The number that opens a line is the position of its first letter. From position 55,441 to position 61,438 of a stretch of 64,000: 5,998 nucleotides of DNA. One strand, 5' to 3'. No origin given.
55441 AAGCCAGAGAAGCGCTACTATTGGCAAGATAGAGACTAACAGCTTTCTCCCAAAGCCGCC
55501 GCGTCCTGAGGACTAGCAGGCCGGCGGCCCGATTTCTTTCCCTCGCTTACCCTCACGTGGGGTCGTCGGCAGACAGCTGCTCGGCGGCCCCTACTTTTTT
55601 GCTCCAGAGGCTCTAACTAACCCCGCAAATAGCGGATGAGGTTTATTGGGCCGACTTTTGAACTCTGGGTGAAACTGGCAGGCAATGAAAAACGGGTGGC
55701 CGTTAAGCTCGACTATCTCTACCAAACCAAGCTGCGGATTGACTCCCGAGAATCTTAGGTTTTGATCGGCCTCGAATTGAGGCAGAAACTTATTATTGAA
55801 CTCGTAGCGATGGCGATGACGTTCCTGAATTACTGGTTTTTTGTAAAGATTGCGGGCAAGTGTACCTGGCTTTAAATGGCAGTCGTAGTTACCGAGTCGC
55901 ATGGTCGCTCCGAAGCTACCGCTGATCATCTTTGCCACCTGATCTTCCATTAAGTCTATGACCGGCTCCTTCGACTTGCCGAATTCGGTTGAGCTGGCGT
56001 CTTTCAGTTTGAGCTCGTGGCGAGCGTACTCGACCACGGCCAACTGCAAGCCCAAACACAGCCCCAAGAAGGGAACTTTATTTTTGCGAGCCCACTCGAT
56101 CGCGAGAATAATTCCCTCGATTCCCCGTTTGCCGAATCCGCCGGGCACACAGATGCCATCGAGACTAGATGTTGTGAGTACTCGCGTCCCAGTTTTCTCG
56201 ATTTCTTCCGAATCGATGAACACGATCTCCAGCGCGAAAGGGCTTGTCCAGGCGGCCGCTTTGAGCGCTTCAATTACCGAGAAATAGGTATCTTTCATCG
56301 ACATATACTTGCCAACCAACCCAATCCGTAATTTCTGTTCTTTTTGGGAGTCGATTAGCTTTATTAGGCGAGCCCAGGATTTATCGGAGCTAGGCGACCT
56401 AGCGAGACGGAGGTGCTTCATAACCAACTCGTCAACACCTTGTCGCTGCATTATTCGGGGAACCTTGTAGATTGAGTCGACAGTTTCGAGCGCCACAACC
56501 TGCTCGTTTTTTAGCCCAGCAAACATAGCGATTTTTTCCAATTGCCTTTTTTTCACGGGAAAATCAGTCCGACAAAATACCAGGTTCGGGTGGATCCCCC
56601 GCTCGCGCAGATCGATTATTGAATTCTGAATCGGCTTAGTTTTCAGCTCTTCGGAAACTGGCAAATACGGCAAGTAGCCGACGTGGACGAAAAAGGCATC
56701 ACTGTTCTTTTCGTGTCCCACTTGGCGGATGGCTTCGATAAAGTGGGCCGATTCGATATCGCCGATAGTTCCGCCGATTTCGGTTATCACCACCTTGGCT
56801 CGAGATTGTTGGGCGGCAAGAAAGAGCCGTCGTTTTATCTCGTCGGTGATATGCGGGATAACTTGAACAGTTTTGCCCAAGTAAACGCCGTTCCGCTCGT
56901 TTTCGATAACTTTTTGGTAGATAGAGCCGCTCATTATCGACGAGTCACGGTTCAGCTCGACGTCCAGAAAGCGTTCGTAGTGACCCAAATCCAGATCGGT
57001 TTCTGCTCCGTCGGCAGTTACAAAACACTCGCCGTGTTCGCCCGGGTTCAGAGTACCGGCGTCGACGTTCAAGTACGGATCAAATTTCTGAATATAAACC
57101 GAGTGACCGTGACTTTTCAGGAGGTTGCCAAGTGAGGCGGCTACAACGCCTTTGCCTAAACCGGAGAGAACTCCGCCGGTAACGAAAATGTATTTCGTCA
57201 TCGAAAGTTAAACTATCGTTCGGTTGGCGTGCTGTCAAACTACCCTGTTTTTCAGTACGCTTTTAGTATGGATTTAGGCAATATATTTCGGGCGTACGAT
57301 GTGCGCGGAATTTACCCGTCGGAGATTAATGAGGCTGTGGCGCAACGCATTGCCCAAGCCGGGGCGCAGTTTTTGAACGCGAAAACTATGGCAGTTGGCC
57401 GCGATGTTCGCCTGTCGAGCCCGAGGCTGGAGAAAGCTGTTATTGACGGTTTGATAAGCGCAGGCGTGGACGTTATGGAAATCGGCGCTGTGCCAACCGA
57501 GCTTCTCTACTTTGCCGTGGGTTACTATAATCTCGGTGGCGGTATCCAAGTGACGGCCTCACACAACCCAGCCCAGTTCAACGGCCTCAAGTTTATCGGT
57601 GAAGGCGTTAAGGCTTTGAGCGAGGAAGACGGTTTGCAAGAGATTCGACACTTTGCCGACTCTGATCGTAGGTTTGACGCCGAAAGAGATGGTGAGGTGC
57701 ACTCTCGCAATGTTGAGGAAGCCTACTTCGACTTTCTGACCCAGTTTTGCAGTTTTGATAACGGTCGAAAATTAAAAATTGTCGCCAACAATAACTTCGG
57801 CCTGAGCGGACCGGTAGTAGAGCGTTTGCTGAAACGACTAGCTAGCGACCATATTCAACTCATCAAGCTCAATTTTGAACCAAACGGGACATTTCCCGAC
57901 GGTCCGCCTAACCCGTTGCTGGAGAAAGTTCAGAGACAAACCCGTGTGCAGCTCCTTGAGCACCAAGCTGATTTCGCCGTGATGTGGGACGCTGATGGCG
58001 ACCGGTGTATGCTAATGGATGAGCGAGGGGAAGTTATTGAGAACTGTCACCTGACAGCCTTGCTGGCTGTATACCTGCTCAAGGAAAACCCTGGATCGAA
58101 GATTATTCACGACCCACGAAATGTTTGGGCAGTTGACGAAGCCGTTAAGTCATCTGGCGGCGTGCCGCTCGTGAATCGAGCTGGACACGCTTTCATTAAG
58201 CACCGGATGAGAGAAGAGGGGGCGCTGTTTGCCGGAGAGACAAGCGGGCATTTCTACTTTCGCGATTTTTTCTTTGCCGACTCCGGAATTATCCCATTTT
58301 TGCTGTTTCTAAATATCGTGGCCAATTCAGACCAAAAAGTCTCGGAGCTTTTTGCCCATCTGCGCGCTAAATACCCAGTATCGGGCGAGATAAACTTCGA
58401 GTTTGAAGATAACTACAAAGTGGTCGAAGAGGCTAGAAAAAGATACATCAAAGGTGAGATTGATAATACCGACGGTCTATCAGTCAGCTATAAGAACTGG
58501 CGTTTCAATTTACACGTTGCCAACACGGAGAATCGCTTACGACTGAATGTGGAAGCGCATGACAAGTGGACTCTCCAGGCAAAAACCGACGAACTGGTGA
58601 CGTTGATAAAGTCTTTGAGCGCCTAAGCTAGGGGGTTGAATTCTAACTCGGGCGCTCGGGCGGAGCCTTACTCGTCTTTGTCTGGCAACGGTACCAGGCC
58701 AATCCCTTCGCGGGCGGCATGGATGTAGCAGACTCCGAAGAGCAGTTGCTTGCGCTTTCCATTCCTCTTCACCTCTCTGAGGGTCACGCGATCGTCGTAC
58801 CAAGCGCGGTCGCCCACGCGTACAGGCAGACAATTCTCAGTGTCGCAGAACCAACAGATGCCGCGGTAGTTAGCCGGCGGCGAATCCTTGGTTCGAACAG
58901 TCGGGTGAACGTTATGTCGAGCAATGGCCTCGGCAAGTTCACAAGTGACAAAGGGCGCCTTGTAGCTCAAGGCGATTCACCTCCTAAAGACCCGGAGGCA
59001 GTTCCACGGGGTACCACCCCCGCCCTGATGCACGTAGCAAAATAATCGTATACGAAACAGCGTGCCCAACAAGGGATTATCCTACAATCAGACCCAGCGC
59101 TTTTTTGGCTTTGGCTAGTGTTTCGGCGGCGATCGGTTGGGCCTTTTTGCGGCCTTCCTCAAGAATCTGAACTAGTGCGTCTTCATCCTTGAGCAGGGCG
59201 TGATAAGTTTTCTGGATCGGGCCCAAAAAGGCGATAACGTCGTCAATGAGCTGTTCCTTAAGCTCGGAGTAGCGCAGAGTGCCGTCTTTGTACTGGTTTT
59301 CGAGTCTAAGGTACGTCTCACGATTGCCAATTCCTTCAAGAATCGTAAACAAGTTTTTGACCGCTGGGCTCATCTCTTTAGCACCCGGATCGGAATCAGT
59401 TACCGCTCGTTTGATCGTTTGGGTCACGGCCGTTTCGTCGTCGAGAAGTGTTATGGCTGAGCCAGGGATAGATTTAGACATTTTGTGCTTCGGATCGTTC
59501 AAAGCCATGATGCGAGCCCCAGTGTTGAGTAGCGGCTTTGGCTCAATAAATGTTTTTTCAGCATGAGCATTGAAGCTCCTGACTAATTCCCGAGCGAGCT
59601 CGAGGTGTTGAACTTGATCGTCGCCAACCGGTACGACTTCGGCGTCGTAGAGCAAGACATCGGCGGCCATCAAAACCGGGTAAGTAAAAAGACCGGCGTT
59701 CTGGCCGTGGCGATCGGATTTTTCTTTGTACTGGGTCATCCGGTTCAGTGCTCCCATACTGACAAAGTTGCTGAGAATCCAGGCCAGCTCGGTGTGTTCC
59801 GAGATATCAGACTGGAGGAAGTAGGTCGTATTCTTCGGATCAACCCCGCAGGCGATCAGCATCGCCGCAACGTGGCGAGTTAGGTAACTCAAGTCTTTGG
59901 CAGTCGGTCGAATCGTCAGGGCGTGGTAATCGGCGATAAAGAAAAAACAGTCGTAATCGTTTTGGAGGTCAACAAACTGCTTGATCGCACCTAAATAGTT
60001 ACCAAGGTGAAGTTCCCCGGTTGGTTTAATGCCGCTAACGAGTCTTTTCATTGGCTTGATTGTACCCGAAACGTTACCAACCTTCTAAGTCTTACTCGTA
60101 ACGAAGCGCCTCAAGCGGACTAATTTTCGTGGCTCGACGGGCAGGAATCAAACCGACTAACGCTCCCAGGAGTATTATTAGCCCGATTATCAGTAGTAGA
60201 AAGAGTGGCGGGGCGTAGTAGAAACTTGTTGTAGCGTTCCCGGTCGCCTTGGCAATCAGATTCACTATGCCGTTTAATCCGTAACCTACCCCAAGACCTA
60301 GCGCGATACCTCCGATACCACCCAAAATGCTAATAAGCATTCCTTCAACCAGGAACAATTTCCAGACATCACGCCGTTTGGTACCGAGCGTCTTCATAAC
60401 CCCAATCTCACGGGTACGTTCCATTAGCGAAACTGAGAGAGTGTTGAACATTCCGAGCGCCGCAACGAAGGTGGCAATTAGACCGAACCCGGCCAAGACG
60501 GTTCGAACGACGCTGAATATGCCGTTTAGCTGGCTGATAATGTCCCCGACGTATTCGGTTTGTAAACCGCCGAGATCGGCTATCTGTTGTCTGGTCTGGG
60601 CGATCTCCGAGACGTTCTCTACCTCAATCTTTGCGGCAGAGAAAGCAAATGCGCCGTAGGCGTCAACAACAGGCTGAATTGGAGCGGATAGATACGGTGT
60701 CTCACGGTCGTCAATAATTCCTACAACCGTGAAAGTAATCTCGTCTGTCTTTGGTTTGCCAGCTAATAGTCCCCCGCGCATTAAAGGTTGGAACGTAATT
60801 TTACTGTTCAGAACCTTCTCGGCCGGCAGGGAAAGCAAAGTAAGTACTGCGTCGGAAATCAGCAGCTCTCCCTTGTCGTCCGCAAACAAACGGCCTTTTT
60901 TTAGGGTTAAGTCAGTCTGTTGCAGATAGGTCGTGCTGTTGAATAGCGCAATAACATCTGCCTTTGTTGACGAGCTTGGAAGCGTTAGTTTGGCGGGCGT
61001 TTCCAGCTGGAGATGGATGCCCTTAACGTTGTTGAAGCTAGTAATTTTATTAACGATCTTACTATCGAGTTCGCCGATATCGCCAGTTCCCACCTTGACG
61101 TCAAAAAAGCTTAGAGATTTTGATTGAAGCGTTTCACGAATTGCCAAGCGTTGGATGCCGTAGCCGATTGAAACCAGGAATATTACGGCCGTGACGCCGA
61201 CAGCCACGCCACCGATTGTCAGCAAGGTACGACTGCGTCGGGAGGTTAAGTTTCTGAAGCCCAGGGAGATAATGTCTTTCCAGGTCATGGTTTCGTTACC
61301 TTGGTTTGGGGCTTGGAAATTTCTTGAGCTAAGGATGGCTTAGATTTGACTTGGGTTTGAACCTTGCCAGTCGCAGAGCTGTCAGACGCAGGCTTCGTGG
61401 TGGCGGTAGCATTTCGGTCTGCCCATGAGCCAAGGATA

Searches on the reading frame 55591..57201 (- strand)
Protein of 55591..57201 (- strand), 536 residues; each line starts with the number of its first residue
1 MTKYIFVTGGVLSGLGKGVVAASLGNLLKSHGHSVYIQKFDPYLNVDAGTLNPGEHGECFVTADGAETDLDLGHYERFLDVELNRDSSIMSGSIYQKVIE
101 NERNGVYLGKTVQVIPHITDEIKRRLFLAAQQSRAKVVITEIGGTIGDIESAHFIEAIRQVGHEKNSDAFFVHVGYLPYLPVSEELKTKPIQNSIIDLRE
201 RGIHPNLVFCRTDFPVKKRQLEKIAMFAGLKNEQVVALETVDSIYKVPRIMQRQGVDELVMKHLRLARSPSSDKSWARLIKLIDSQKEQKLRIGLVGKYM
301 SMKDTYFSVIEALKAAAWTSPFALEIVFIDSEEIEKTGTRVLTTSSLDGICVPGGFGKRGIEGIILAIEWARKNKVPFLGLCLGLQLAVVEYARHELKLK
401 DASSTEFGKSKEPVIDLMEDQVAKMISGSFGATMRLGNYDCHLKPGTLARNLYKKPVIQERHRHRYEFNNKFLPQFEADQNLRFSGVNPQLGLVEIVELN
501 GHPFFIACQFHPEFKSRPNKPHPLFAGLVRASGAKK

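Call 19: search_protein_families(library=pfam, proteins=[window:55591-57201:-], max_evalue=0.001)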
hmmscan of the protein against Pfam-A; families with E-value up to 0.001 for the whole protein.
window:55591-57201:- (536 aa): 3 families
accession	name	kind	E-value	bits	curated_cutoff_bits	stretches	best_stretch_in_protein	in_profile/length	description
PF06418.20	CTP_synth_N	-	8.4e-113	376.6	26.1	1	3-266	1-265/265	CTP synthase N-terminus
PF00117.34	GATase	-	1.4e-33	116.6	22.8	1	302-530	2-189/190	Glutamine amidotransferase class-I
PF07722.19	Peptidase_C26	-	1.5e-05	25.3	20.5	1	368-513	98-219/219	Peptidase C26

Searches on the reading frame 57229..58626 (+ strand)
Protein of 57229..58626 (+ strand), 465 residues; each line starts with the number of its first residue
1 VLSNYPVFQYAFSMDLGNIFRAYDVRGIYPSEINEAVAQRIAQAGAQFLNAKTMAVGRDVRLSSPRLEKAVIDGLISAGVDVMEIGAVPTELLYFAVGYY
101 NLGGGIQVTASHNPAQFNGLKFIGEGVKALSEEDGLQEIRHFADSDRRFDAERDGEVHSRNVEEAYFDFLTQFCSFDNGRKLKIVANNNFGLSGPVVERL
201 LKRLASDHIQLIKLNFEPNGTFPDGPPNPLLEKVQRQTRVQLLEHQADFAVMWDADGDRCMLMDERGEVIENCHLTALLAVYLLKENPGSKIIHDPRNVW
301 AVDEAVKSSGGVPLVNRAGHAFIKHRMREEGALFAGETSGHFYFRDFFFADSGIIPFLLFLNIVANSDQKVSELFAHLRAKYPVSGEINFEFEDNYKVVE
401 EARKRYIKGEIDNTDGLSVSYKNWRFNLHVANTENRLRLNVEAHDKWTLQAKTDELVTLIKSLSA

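Call 19: search_protein_families(library=pfam, proteins=[window:57229-58626:+], max_evalue=0.001)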
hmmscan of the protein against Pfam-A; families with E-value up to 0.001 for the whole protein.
window:57229-58626:+ (465 aa): 3 families
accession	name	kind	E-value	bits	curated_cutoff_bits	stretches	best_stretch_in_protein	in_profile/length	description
PF02878.22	PGM_PMM_I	-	6.2e-33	113.8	22.5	1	18-139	2-127/138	Phosphoglucomutase/phosphomannomutase, alpha/beta/alpha domain I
PF02880.22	PGM_PMM_III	-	2e-23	83.1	20.7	1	274-381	4-114/115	Phosphoglucomutase/phosphomannomutase, alpha/beta/alpha domain III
PF02879.22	PGM_PMM_II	-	2.9e-16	60.3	29.3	1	165-267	2-103/103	Phosphoglucomutase/phosphomannomutase, alpha/beta/alpha domain II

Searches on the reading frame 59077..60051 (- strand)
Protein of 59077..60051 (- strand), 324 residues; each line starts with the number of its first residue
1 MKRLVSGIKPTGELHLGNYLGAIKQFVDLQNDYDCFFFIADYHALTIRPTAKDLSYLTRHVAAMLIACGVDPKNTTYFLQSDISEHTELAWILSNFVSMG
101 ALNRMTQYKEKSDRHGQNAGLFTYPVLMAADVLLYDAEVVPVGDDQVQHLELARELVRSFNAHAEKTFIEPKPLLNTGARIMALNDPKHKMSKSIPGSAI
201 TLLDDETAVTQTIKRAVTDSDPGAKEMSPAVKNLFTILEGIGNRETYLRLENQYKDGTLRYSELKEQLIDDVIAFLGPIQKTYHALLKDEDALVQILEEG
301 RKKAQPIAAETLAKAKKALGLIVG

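Call 19: search_protein_families(library=pfam, proteins=[window:59077-60051:-], max_evalue=0.001)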
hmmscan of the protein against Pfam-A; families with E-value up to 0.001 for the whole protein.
window:59077-60051:- (324 aa): 1 family
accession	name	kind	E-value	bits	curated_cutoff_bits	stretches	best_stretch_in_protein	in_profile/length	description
PF00579.31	tRNA-synt_1b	-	2.8e-74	250.5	21.1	1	3-276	7-291/292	tRNA synthetases class I (W and Y)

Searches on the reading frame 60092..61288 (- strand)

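Call 39: search_protein_families(library=pfam, proteins=[window:60092-61288:-], max_evalue=0.001)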
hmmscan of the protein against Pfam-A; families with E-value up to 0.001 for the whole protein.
window:60092-61288:- (398 aa): 2 families
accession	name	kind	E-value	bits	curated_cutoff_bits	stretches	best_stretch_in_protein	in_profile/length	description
PF02687.27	FtsX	-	2.3e-21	76.5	25.5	1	268-391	3-120/120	FtsX-like permease C-terminal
PF12704.14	MacB_PCD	-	3.2e-10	41.1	27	1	21-203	1-172/207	MacB-like periplasmic core domain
